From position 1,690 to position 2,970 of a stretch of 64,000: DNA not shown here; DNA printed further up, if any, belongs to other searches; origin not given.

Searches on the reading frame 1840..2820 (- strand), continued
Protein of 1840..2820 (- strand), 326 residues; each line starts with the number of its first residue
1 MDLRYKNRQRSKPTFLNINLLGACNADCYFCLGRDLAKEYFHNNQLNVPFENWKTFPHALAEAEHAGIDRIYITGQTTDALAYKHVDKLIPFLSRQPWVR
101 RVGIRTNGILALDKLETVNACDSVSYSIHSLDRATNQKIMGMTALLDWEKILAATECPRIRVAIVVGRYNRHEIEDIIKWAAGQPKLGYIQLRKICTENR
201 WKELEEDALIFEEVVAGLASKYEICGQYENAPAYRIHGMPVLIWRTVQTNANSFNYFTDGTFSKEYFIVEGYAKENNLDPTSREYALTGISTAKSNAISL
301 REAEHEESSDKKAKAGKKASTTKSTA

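Call 22: find_encoding_contigs(protein=P0008, flank=6000, max_places=2)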
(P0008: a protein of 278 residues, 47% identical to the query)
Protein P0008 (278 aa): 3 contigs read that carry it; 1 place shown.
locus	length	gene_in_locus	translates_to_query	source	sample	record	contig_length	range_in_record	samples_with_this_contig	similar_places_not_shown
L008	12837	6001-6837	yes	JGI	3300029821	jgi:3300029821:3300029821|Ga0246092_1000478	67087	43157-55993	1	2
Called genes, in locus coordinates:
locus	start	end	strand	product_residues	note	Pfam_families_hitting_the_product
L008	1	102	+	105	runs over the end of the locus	-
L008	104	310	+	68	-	-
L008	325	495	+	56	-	-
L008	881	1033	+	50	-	-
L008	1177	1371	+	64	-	-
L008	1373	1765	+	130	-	-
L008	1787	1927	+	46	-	-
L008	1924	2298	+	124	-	-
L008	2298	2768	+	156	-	-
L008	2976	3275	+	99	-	-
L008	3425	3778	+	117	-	-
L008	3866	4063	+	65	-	-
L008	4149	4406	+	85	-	-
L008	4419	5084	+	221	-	-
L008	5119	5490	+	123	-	-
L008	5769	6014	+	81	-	-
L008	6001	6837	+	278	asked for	PF04055:Radical_SAM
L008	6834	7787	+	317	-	PF09414:RNA_ligase, PF18043:T4_Rnl2_C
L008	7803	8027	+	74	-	-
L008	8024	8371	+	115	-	-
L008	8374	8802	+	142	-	-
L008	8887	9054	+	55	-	-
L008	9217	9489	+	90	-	-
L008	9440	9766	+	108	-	-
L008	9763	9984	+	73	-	-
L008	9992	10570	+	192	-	-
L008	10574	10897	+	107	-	-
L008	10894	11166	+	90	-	PF24043:DUF7352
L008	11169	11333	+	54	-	-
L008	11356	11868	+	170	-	-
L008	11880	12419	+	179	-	PF26211:Phage_phiTE_072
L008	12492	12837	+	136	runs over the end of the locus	PF01844:HNH, PF14279:HNH_5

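Call 46: search_solved_structures(query=A5, max_evalue=0.01)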
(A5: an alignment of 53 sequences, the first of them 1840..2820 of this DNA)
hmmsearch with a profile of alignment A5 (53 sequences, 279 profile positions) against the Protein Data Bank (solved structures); distinct sequences matched with E-value up to 0.01: 13.
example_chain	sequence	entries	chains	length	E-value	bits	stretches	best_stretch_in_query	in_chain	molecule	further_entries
2fb2_A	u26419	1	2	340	1.2e-08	37.6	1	22-219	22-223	Molybdenum cofactor biosynthesis protein A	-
1tv7_A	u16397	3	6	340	1.7e-08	37.1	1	22-218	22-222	Molybdenum cofactor biosynthesis protein A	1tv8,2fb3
6b4c_A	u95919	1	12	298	0.00042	22.7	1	16-182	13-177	Viperin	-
7n7i_A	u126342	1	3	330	0.00049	22.5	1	15-182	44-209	Viperin-like enzyme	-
8ai6_A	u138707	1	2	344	0.00051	22.4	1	16-166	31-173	Putative peptide biosynthesis protein YydG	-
8ai3_A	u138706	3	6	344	0.00053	22.4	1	16-166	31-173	Putative peptide biosynthesis protein YydG | Radical SAM core domain-containing protein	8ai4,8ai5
8ai1_A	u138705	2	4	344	0.00053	22.4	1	16-166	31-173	Putative peptide biosynthesis protein YydG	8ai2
9dgw_A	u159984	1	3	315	0.00068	22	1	17-181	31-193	Radical SAM core domain-containing protein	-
9dfw_A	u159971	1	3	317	0.00074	21.9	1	17-180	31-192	Radical SAM core domain-containing protein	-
7vob_C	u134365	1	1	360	0.0015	20.9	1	10-117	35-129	Cytosylglucuronate decarboxylase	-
7voc_C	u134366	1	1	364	0.0016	20.8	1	10-117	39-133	Cytosylglucuronate decarboxylase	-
2z2u_A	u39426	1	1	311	0.0023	20.3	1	81-192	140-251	UPF0026 protein MJ0257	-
6djt_A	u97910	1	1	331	0.0028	20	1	81-192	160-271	S-adenosyl-L-methionine-dependent tRNA 4-demethylwyosine synthase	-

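Call 54: predict_structure(alignment_id=A5)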
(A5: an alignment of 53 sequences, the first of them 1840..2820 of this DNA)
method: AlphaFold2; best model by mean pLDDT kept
length: 326 residues; sequences in the alignment: 53
mean_pLDDT: 88.6   pTM: 0.82
mean pLDDT of the five models: 88.6, 88.2, 87.9, 87.1, 85.9
residues with pLDDT >= 90: 228; 70-90: 43; 50-70: 45; < 50: 10
segments of 3 or more residues with pLDDT < 50: 292-294, 320-323
pLDDT, mean of each block of 10 residues (from residue 1): 86 97 91 70 89 98 98 90 98 98 98 98 98 96 95 98 98 98 97 88 93 98 97 98 95 96 91 81 64 50 61 57 46
secondary structure, 60 per line:
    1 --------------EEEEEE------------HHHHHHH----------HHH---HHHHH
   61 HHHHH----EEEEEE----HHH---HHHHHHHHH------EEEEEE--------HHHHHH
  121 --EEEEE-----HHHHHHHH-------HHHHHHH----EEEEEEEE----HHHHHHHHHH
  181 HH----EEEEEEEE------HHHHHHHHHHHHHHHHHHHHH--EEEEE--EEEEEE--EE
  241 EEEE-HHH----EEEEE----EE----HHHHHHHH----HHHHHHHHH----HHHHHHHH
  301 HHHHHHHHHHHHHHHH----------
elements in order: E15-20 H33-39 H56-65 E70-75 H86-94 E101-106 H115-120 E123-127 H133-140 H148-154 E159-166 H171-182 E187-194 H201-221 E224-228 E231-236 E239-244 E253-257 H268-275 H280-288 H293-316

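Call 57: fold_search(model_id=the predicted structure, library=pdb)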
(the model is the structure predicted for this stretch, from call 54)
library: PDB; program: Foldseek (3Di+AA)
matches with E <= 10: 1107; with E <= 0.001: 82
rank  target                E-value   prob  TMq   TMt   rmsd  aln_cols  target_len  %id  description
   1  1tv7_A                6.4e-11  1.00  0.62  0.62   6.8       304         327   17  Structure of the S-adenosylmethionine dependent Enzyme MoaA (released 2004-08-31)
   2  2fb2_B                8.1e-11  1.00  0.63  0.63   7.2       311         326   18  Structure of the MoaA Arg17/266/268/Ala triple mutant (released 2006-05-09)
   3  2fb2_A                4.9e-10  1.00  0.61  0.61   7.2       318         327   17  Structure of the MoaA Arg17/266/268/Ala triple mutant (released 2006-05-09)
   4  1tv7_B                1.1e-09  1.00  0.59  0.59   9.2       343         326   16  Structure of the S-adenosylmethionine dependent Enzyme MoaA (released 2004-08-31)
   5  6q2p_A                3.2e-09  1.00  0.56  0.62   9.2       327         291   15  Crystal structure of mouse viperin bound to cytidine triphosphate and S-adenosylhomocysteine (released 2020-01-22)
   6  6q2p_B                3.4e-09  1.00  0.56  0.62   9.2       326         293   15  Crystal structure of mouse viperin bound to cytidine triphosphate and S-adenosylhomocysteine (released 2020-01-22)
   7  6q2q_B                5.9e-09  1.00  0.56  0.62   9.3       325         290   15  Crystal structure of mouse viperin bound to uridine triphosphate and S-adenosylhomocysteine (released 2020-01-22)
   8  7n7h                  5.9e-09  1.00  0.54  0.60   7.4       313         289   16  X-ray crystal structure of Viperin-like enzyme from Nematostella vectensis (released 2021-07-07)
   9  6q2q_A                7.6e-09  1.00  0.56  0.62   8.8       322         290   14  Crystal structure of mouse viperin bound to uridine triphosphate and S-adenosylhomocysteine (released 2020-01-22)
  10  9dfn                  1.0e-08  1.00  0.54  0.61   6.2       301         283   17  X-ray crystal structure of the second viperin-like enzyme from Trichoderma virens with bound CTP and SAM (released 2025-02-19)
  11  9dgw_C                1.8e-08  1.00  0.57  0.66   7.1       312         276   17  X-ray crystal structure of the Viperin-like enzyme from T. virens with bound CTP and SAM (released 2025-02-12)
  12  5vsl_A                3.4e-08  1.00  0.54  0.65   4.9       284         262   14  Crystal structure of viperin with bound [4Fe-4S] cluster and S-adenosylhomocysteine (SAH) (released 2017-06-14)
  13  9dfw_C                4.9e-08  1.00  0.50  0.57   3.5       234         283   20  X-ray crystal structure of an engineered Viperin-like enzyme from T. virens with bound CTP and SAM (released 2025-02-12)
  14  9dfw_B                5.2e-08  1.00  0.55  0.60   4.2       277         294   18  X-ray crystal structure of an engineered Viperin-like enzyme from T. virens with bound CTP and SAM (released 2025-02-12)
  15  5vsm_A                6.2e-08  1.00  0.53  0.66   4.9       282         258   14  Crystal structure of viperin with bound [4Fe-4S] cluster, 5'-deoxyadenosine, and L-methionine (released 2017-06-14)
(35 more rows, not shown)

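Call 63: search_protein_families(library=pfam, proteins=[L005:2475-2942:+, L005:1092-1655:+], max_evalue=0.01)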
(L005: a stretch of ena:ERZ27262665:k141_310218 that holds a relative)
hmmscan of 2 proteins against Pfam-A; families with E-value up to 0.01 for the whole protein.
L005:2475-2942:+ (155 aa): 0 families

L005:1092-1655:+ (187 aa): 0 families

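Call 66: find_encoding_contigs(protein=P0052, flank=4000, max_places=3)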
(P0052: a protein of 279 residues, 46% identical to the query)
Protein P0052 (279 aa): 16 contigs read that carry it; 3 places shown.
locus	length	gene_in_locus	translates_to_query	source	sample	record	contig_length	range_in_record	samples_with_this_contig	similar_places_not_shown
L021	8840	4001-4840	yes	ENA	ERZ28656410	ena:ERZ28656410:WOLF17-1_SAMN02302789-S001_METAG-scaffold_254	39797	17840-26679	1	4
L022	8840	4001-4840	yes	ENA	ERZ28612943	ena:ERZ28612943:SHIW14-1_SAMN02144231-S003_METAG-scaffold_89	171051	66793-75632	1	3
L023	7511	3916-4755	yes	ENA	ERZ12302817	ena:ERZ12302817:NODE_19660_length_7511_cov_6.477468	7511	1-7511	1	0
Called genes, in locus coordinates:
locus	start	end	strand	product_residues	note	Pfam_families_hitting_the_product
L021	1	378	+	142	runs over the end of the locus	-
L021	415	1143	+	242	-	-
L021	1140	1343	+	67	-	-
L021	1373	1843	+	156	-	PF14058:PcfK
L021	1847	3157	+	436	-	PF14284:PcfJ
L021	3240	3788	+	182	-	-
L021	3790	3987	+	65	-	-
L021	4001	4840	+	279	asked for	PF04055:Radical_SAM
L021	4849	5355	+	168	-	-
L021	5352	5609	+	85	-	-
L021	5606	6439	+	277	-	-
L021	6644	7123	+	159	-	-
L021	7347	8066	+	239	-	-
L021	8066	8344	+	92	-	-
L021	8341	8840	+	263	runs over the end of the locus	-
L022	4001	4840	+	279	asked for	PF04055:Radical_SAM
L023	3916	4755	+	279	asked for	PF04055:Radical_SAM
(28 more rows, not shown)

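Call 67: find_encoding_contigs(protein=P0009, flank=4000, max_places=2)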
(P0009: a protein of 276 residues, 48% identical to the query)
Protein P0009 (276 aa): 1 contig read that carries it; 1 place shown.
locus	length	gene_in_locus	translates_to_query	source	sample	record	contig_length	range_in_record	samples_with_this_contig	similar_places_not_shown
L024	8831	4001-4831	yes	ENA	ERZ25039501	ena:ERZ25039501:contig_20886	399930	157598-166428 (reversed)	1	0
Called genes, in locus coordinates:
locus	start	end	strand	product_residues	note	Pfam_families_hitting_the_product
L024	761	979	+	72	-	-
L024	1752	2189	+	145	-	-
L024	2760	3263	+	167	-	-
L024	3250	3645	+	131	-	-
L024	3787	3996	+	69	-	-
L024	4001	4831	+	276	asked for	PF04055:Radical_SAM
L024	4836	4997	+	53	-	-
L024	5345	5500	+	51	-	-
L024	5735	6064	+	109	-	-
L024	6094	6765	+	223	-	-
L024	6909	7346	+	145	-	-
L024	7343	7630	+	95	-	-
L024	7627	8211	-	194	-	-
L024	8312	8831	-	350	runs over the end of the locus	PF10263:SprT-like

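Call 71: search_protein_families(library=padloc, proteins=[window:1840-2820:-], max_evalue=0.1)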
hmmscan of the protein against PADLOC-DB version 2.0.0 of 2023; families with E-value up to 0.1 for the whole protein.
window:1840-2820:- (326 aa): 2 families
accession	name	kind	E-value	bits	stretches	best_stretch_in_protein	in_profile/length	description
PDLC02903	pVip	-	2.4e-06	25.2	1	16-177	2-157/257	Viperins not associated with kinases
PDLC02904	pVip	-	0.0097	13.5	1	15-143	4-122/262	Viperins associated with kinases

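Call 73: search_dna_similar(query=window:1840-2820:-, collection=phages, mode=protein, max_evalue=0.00001, max_rows=25)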
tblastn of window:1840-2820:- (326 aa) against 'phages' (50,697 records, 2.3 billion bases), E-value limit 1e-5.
Records with a match: 1; places in all: 1; records where one place covers at least 80% of the query: 0.
Best place of each record, by identity: <60% 1.
By first word of the organism name: Bacteriophage 1.
By host as written in the record: - 1.
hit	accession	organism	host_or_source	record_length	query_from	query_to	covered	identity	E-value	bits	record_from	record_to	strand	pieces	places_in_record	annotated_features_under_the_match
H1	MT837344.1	Bacteriophage sp.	human fecal samples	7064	15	195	56%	26.2%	5e-6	54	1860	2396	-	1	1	record has no annotation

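Call 88: fold_search(model_id=the predicted structure, library=viral)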
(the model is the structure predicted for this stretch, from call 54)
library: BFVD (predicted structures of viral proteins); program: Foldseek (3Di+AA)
matches with E <= 10: 581; with E <= 0.001: 39
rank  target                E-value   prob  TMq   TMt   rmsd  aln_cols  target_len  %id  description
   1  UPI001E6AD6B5         1.0e-10  1.00  0.55  0.40   9.9       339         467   14  (no name look-up for this kind of identifier)
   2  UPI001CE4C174         1.6e-09  1.00  0.56  0.49   8.3       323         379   17  (no name look-up for this kind of identifier)
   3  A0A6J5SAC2            1.9e-07  1.00  0.45  0.46   9.5       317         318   14  4Fe4S-binding SPASM domain containing protein [uncultured Caudovirales phage]
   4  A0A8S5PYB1            3.3e-07  1.00  0.49  0.57   8.2       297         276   16  Radical SAM core domain-containing protein [Podoviridae sp. ctIlO27]
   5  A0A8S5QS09            4.2e-06  1.00  0.56  0.34   8.5       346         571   13  7-cyano-7-deazaguanine synthase [Myoviridae sp. ctgXL3]
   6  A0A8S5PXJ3            1.0e-05  1.00  0.46  0.44   8.1       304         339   14  Putative Fe-S oxidoreductase [Podoviridae sp. ctIlO27]
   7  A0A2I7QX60            1.3e-05  1.00  0.43  0.67   6.6       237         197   17  (no name in the UniProt tables at hand)
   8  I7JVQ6                1.3e-05  1.00  0.47  0.51   8.7       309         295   13  Radical SAM domain-containing protein [Campylobacter phage CP21]
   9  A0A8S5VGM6            1.4e-05  1.00  0.50  0.48   7.9       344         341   14  Tungsten cofactor oxidoreductase radical SAM maturase [Myoviridae sp. ctkfK18]
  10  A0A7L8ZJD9            1.5e-05  1.00  0.46  0.40  10.8       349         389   13  Putative radical SAM protein [Campylobacter phage F379]
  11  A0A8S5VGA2            2.0e-05  1.00  0.53  0.45   5.7       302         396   12  Fe-S oxidoreductase [Myoviridae sp. ctkfK18]
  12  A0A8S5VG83            2.7e-05  1.00  0.49  0.44   8.0       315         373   14  Putative Fe-S oxidoreductase [Myoviridae sp. ctkfK18]
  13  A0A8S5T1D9            3.5e-05  1.00  0.48  0.37   7.4       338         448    9  Fe-S oxidoreductase [Myoviridae sp. ctWb16]
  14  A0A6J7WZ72            6.9e-05  1.00  0.45  0.69   3.6       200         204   18  Radical_SAM domain containing protein [uncultured Caudovirales phage]
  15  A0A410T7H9            7.3e-05  1.00  0.43  0.39   5.2       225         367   12  Arylsulfatase regulator [Campylobacter phage CP20]
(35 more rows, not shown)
